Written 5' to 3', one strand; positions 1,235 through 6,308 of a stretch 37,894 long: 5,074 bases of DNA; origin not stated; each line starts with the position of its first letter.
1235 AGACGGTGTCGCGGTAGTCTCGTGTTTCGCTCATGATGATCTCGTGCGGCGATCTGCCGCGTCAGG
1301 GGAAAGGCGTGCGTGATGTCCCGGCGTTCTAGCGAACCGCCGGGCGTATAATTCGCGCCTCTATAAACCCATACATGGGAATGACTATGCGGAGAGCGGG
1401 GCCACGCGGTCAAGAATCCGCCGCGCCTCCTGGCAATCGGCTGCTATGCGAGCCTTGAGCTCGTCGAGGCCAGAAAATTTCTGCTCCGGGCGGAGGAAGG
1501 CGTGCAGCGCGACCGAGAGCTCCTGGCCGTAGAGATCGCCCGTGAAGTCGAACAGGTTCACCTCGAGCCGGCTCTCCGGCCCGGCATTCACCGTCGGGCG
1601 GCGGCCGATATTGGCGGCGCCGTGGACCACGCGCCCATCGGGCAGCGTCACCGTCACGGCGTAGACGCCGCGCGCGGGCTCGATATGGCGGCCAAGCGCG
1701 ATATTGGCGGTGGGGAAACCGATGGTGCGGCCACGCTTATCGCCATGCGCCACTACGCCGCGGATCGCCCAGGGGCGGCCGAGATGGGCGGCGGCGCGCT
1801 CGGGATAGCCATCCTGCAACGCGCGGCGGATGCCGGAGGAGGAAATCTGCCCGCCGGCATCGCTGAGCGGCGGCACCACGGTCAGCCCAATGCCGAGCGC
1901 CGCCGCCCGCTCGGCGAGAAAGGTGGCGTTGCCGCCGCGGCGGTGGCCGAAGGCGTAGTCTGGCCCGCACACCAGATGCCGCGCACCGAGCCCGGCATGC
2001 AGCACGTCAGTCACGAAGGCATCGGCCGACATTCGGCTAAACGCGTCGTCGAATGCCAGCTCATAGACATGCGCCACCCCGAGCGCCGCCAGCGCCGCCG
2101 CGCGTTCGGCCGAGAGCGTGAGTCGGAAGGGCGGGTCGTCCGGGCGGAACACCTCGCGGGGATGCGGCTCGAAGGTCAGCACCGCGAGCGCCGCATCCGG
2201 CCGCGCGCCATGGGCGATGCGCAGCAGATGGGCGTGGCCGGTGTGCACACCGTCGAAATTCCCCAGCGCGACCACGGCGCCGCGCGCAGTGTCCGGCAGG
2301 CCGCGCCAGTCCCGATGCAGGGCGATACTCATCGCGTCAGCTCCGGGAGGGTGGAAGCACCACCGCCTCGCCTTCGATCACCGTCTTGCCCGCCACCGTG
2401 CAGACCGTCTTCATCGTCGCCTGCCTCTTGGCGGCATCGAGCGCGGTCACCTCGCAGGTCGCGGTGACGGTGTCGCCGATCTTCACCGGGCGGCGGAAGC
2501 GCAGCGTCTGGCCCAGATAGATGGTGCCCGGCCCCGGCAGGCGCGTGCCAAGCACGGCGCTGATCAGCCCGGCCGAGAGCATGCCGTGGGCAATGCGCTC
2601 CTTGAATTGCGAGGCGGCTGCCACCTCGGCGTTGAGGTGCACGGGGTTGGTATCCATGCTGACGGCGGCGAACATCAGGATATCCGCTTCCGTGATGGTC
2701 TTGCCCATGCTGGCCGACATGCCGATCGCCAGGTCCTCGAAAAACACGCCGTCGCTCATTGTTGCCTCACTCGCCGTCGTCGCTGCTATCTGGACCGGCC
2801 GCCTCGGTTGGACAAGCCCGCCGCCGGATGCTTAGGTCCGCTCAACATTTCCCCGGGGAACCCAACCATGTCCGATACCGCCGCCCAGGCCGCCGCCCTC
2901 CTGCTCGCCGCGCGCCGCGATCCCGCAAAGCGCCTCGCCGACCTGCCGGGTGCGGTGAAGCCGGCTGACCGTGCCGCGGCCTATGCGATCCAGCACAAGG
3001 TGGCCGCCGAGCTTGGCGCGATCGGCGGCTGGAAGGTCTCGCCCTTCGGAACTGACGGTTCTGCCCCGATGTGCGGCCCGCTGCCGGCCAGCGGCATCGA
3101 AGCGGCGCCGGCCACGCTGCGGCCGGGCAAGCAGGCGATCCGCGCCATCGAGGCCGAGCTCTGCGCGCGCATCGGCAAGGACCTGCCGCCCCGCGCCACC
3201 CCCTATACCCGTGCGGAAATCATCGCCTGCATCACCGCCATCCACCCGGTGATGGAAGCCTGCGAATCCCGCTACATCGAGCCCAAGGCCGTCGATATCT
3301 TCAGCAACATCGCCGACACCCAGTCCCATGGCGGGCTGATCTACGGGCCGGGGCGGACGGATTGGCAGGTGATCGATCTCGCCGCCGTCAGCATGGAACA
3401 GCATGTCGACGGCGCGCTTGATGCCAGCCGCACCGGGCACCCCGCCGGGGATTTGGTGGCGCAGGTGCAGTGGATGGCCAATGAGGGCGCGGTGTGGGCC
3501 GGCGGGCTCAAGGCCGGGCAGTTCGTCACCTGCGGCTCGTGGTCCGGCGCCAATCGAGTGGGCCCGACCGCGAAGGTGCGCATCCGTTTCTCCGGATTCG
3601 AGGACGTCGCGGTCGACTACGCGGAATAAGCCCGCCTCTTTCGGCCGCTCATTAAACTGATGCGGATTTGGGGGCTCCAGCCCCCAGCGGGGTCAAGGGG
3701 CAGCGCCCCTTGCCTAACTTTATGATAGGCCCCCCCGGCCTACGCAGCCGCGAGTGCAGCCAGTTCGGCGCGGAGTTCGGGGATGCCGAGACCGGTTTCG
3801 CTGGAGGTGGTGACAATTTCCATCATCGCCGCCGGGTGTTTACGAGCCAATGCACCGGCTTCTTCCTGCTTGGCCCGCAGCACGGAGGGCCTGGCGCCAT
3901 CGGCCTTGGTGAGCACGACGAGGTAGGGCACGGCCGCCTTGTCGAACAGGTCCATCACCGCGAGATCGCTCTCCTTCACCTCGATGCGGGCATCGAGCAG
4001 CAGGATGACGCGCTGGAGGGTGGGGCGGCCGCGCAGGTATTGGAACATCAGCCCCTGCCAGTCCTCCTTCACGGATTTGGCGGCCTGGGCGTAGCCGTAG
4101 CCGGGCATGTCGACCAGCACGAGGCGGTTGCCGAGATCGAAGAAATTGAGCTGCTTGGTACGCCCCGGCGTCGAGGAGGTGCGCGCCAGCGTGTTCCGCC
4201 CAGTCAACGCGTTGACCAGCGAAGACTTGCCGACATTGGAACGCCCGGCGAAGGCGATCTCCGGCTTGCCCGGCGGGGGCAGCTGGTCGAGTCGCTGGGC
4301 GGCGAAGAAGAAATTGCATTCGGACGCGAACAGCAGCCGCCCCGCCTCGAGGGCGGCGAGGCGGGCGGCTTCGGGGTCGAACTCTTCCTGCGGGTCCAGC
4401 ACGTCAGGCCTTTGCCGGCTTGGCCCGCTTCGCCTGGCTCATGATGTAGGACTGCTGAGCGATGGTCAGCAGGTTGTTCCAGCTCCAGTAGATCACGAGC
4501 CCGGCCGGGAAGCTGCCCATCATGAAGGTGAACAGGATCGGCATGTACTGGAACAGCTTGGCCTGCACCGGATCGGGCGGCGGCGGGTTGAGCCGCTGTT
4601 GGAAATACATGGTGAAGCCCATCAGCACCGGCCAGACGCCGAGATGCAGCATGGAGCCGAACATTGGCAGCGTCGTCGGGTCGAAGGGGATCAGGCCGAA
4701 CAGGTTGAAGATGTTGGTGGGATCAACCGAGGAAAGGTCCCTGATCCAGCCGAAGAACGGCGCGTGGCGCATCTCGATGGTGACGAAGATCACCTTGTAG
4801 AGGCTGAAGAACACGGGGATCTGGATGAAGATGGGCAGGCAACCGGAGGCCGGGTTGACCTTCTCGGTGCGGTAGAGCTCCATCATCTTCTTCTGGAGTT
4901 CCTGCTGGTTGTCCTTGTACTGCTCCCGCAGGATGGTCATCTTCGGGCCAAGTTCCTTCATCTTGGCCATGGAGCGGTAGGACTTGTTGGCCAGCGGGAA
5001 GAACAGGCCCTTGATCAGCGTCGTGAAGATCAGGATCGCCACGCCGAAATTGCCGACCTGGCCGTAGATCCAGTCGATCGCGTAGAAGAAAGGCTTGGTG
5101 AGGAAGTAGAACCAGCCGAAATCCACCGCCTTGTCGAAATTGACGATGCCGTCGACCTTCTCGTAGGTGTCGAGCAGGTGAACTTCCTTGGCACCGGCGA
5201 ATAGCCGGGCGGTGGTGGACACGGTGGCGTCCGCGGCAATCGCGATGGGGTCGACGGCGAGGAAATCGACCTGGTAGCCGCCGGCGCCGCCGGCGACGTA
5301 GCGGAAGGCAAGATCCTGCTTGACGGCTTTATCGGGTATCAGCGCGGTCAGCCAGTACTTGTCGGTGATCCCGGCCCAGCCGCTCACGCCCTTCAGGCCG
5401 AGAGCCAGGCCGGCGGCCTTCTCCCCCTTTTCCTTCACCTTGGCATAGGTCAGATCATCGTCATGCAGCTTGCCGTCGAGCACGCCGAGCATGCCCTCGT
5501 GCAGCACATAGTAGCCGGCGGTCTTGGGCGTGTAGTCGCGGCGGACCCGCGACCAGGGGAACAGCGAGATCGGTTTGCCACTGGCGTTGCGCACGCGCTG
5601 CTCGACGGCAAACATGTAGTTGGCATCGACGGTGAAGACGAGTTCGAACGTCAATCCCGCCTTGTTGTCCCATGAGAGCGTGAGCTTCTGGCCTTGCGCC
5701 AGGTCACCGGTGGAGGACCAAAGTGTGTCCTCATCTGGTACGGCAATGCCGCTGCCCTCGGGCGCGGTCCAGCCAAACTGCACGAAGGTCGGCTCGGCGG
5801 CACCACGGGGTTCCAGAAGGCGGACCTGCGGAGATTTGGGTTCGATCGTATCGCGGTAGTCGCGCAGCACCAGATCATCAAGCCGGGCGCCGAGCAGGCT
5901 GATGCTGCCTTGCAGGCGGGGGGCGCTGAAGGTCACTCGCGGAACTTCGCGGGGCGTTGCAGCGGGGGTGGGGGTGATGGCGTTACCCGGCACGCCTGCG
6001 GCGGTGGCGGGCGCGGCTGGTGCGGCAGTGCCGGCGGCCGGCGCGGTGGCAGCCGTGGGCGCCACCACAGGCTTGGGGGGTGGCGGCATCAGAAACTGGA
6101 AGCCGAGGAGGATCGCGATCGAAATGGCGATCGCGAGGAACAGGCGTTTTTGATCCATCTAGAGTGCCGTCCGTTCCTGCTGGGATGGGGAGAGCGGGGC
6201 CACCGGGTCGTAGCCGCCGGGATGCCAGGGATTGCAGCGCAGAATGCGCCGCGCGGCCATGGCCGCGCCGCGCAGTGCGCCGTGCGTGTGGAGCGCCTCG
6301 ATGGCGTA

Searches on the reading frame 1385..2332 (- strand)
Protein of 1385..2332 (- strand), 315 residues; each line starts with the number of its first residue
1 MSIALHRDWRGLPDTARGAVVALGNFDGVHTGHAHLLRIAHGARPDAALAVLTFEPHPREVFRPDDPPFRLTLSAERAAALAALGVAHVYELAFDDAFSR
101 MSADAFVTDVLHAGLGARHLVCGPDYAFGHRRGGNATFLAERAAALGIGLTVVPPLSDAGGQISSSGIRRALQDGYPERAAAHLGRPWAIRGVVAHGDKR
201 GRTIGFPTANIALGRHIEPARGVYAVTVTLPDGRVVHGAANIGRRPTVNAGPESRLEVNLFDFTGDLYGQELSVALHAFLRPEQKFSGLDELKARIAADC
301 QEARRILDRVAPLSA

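Call 78: search_protein_families(library=pfam, proteins=[window:1385-2332:-], max_evalue=0.00001)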
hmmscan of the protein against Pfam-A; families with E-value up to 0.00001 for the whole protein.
window:1385-2332:- (315 aa): 2 families
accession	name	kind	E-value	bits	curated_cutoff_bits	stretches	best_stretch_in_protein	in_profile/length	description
PF06574.18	FAD_syn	-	2.5e-44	151.3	27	1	15-166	4-157/158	FAD synthetase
PF01687.23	Flavokinase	-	9.7e-43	145.8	19.6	1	184-307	1-124/124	Riboflavin kinase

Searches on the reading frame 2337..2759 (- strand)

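Call 78: search_protein_families(library=pfam, proteins=[window:2337-2759:-], max_evalue=0.00001)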
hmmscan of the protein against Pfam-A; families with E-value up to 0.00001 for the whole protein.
window:2337-2759:- (140 aa): 2 families
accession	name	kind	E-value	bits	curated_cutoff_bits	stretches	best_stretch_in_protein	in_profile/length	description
PF01575.25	MaoC_dehydratas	-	2.8e-26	92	27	1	18-118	14-115/123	MaoC like domain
PF13452.11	FAS1_DH_region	-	3.4e-09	37.4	22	1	16-133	8-129/132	FAS1-like, dehydratase domain region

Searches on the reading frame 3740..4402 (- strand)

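Call 78: search_protein_families(library=pfam, proteins=[window:3740-4402:-], max_evalue=0.00001)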
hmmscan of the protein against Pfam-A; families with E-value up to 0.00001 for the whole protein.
window:3740-4402:- (220 aa): 5 families
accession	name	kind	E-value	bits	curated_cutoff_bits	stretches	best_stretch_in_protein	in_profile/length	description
PF01926.29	MMR_HSR1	-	1.4e-19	70.7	21.9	1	48-166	1-113/113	50S ribosome-binding GTPase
PF03193.22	RsgA_GTPase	-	5.5e-08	33.3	30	0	49-102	109-168/174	RsgA GTPase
PF02421.24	FeoB_N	-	1.1e-07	32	27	1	48-211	2-153/156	Ferrous iron transport protein B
PF00350.29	Dynamin_N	-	9.7e-07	29.4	27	0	49-76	1-28/168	Dynamin family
PF00009.33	GTP_EFTU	-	7e-06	26.2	26.5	0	127-215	91-183/188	Elongation factor Tu GTP binding domain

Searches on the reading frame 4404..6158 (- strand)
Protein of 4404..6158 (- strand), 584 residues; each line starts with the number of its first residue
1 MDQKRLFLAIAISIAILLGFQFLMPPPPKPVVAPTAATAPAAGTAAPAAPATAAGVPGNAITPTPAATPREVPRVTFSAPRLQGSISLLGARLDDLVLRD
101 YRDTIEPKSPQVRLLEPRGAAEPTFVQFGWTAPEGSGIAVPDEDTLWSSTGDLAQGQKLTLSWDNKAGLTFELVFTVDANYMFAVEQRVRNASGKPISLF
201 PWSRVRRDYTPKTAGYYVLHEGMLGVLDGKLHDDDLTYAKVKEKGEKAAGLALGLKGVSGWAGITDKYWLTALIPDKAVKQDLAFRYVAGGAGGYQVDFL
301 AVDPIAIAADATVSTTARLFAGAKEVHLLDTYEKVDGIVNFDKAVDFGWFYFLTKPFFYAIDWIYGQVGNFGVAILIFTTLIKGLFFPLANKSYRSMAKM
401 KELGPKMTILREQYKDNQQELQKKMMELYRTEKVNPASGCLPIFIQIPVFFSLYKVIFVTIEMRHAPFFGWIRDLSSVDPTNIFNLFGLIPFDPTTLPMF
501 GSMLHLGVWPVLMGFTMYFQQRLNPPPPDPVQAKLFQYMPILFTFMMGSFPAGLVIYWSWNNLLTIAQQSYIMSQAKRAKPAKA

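Call 78: search_protein_families(library=pfam, proteins=[window:4404-6158:-], max_evalue=0.00001)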
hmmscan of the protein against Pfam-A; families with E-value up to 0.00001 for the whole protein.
window:4404-6158:- (584 aa): 2 families
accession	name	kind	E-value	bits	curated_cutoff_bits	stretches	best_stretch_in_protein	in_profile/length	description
PF14849.12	YidC_periplas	-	1.7e-70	238.6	24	1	74-359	1-282/283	YidC periplasmic domain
PF02096.25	60KD_IMP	-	1.8e-58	197.6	35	1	371-573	1-162/163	60Kd inner membrane protein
